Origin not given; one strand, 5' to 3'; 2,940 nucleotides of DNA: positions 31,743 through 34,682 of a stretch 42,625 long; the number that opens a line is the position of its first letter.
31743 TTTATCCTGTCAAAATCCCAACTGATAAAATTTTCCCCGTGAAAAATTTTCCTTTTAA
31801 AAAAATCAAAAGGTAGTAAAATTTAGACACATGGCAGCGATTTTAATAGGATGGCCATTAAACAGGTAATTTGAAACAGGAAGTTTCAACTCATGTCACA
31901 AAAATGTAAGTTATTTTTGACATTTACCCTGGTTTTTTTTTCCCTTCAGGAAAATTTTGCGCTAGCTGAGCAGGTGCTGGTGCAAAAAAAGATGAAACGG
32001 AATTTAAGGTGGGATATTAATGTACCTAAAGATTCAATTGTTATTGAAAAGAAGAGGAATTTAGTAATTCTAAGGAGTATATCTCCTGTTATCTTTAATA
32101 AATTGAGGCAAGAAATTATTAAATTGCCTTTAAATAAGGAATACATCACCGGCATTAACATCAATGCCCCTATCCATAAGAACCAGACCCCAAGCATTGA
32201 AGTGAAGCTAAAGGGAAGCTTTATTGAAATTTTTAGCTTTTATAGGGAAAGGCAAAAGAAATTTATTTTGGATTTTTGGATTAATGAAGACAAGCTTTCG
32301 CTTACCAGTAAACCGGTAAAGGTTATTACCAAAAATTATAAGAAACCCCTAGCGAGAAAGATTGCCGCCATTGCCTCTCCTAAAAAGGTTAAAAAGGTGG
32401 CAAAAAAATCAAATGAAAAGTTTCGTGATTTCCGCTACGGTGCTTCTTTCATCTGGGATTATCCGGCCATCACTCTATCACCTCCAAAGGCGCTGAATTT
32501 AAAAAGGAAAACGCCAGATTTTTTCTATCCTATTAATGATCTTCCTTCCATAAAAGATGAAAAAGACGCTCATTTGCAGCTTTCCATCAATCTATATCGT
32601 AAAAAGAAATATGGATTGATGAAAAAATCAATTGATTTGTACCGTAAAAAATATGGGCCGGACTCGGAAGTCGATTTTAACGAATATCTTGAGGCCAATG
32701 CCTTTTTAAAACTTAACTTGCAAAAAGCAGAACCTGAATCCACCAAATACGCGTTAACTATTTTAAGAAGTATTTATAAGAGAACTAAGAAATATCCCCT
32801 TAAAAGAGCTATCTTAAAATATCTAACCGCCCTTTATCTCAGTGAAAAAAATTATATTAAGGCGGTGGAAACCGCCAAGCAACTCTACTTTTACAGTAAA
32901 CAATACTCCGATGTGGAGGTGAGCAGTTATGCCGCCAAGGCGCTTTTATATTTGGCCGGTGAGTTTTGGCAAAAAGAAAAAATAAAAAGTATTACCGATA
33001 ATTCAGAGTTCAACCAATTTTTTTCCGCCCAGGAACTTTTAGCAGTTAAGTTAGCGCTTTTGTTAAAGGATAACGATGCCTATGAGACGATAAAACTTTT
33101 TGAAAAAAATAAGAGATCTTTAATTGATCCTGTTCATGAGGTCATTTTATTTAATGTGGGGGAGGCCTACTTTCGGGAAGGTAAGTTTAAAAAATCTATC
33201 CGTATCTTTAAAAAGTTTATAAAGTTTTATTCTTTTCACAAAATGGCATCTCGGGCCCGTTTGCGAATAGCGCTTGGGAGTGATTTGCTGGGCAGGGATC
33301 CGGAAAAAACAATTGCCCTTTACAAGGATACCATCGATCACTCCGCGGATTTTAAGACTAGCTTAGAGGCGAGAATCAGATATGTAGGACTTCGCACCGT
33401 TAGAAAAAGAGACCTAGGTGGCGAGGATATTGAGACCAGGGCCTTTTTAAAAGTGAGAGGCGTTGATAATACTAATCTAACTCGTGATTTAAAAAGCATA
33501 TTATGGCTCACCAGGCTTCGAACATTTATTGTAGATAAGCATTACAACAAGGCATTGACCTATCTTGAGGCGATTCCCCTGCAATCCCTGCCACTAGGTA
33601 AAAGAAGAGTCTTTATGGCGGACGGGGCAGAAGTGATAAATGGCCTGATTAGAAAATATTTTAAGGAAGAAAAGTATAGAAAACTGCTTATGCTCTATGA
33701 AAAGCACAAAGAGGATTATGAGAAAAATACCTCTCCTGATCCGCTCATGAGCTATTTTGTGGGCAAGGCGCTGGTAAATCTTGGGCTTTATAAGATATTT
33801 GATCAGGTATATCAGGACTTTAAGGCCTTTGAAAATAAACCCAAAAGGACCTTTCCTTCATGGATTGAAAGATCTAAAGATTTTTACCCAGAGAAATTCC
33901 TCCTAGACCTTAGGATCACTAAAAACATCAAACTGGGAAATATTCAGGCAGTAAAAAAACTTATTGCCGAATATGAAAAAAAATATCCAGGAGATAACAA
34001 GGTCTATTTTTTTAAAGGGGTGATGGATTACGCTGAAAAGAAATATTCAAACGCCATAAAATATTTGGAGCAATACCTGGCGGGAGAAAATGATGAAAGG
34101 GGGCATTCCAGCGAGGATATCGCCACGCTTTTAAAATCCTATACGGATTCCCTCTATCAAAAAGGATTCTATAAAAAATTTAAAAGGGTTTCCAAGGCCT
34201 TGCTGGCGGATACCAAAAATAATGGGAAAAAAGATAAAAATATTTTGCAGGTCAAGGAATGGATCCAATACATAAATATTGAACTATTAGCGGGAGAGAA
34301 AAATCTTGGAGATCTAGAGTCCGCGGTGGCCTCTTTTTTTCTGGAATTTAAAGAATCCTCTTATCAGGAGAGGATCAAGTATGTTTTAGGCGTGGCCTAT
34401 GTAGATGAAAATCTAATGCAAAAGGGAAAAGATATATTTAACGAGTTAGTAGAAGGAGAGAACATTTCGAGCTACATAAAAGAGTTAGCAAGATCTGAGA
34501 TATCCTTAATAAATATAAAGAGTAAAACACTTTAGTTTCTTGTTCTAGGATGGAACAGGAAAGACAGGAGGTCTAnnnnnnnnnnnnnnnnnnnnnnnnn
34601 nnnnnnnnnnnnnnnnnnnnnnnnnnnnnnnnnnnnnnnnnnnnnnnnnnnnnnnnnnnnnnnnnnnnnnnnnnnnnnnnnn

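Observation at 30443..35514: Two EBP-like regulators with deleted or degenerate sigma-54 contact loops and degenerate Walker B motifs bracket a TPR gene just upstream of flgB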

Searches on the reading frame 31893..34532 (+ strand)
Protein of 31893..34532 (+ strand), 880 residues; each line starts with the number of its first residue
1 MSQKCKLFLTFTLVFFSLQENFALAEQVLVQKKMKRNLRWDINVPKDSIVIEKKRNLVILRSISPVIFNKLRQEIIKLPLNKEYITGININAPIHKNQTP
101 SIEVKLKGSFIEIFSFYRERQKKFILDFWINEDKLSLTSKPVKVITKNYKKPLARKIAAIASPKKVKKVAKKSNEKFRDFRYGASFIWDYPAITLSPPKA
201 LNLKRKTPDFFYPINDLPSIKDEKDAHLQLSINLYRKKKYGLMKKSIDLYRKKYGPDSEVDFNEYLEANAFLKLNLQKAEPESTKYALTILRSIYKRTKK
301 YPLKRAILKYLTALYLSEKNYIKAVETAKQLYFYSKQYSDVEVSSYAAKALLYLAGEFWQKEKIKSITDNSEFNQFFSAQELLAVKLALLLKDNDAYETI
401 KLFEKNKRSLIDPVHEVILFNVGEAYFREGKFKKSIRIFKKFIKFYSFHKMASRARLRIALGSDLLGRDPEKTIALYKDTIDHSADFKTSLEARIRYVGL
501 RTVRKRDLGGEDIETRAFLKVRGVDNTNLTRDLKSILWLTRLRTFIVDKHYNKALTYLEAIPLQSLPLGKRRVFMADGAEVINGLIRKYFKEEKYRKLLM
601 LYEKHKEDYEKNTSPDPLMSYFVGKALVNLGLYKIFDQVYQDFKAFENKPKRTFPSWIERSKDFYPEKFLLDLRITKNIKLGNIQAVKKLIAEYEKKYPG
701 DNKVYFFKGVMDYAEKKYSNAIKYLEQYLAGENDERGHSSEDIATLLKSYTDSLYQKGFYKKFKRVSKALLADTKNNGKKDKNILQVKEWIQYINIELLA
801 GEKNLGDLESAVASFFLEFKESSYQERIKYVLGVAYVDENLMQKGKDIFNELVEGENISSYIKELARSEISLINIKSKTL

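Call 3: search_protein_families(library=pfam, proteins=[window:31893-34532:+], max_evalue=0.01)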
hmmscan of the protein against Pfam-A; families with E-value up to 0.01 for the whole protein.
window:31893-34532:+ (880 aa): 4 families
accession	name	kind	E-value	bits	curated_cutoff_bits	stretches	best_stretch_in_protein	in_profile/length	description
PF13424.12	TPR_12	-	8.5e-05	23.1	30.1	0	419-446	6-33/77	Tetratricopeptide repeat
PF13174.12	TPR_6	-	0.0062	17.6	26.3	0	419-446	3-30/33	Tetratricopeptide repeat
PF07719.23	TPR_2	-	0.0082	16.6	27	0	418-444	3-29/34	Tetratricopeptide repeat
PF24575.1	TPR_Slam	-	0.0093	16.8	35.2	0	674-734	18-79/104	Surface lipoprotein assembly modifier, N-terminal TPR repeats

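Call 4: search_protein_families(library=ncbifam, proteins=[window:31893-34532:+], max_evalue=0.01)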
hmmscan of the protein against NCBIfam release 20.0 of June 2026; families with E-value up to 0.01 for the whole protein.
window:31893-34532:+ (880 aa): 2 families
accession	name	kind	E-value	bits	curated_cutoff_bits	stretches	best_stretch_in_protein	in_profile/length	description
TIGR02795.1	tol_pal_ybgF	equivalog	0.00053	20.6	90.1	0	420-461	43-84/119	tol-pal system protein YbgF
NF008757.0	PRK11788.1-5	equivalog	0.0031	16.7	363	0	294-365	133-197/388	lipopolysaccharide assembly protein LapB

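Call 59: search_solved_structures(query=window:31893-34532:+, max_evalue=1)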
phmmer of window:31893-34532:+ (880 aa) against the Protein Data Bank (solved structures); distinct sequences matched with E-value up to 1: 19.
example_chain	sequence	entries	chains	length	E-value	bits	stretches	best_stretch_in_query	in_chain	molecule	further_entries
9qhb_A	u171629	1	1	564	3.7e-19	71.8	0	392-444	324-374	Engineered tetratricopeptide repeat protein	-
9qhc_A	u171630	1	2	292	8e-11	44.2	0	392-444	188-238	Engineered tetratricopeptide repeat protein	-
8bu0_A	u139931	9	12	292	7.9e-10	40.9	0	392-444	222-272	Consensus tetratricopeptide repeat protein | Crystal structure of an 8-repeat consensus TPR superhelix with Zinc. | Monomer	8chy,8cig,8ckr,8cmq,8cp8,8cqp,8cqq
2wqh_A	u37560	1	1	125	8.9e-05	24.2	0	419-450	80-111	CTPR3Y3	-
2fo7_A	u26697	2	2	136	9.5e-05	24.1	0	392-444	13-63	SYNTHETIC CONSENSUS TPR PROTEIN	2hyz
8ch0_A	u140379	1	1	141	0.00011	23.9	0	392-444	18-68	Consensus tetratricopeptide repeat protein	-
3kd7_A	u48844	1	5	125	0.00077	21.1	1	392-444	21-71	CTPR390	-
1na0_A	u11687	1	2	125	0.0012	20.5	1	393-445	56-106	designed protein CTPR3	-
7obi_A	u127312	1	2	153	0.0023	19.5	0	392-444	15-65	CTPR-rv4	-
6vfj_B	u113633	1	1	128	0.0074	17.8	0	412-444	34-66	I53_dn5B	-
8ump_A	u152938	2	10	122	0.054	15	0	407-460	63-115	T33-ml35-redesigned-TPR-domain-fold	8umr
6v8e_A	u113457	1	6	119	0.063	14.8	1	392-445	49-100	Designed protein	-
6vfi_B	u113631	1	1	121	0.07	14.6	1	392-444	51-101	O43_dn18B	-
6vfh_A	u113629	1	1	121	0.07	14.6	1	392-445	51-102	T33_dn10A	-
1na3_A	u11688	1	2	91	0.072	14.6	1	392-445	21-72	designed protein CTPR2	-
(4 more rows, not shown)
